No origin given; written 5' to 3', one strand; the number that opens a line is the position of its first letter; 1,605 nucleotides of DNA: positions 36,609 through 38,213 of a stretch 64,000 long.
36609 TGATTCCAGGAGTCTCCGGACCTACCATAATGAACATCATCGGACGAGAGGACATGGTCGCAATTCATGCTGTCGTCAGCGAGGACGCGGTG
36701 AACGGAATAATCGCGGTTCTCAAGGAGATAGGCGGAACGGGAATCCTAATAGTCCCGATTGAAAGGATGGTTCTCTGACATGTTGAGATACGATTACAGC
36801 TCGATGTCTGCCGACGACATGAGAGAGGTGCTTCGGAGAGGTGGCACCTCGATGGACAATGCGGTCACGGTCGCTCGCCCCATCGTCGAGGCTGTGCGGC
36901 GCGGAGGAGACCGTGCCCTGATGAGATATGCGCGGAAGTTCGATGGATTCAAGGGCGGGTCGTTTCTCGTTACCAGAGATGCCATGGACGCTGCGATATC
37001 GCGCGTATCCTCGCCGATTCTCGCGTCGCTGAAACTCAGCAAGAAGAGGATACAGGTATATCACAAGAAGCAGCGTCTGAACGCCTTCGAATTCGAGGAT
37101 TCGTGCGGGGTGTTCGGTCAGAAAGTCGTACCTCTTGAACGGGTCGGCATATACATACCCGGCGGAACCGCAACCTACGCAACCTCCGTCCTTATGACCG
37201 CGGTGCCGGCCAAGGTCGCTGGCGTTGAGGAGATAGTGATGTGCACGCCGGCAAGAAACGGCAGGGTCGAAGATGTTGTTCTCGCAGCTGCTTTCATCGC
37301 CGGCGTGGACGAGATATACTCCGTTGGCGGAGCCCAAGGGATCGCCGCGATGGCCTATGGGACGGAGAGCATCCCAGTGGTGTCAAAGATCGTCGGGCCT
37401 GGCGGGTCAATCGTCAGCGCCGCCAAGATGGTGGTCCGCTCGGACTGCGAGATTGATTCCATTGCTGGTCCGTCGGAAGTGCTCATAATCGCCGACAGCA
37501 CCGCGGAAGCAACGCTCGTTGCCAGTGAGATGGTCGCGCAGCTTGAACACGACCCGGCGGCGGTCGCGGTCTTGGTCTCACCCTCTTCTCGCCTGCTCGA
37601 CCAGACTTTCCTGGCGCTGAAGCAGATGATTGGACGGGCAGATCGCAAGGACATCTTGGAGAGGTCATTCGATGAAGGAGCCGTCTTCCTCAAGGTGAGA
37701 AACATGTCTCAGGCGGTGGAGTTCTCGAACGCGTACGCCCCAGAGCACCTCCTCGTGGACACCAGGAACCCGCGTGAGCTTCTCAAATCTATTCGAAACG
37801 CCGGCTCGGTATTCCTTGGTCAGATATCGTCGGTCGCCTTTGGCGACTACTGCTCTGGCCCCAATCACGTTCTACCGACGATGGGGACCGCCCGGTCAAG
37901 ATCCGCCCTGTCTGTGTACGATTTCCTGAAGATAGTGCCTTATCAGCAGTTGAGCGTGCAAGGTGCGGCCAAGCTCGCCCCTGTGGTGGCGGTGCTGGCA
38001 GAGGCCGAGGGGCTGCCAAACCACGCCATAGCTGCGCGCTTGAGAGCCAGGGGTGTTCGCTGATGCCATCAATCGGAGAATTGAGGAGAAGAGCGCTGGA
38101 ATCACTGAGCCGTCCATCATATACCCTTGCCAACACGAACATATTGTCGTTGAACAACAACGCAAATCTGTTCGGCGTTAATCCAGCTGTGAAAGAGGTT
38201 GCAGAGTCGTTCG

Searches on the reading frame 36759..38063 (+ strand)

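Call 40: search_protein_families(library=pfam, proteins=[window:36759-38063:+], max_evalue=0.00001)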
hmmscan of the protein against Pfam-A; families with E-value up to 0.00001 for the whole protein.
window:36759-38063:+ (434 aa): 1 family
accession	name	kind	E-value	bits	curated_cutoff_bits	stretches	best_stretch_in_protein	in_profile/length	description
PF00815.25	Histidinol_dh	-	5e-147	490.6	27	1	27-429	3-410/411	Histidinol dehydrogenase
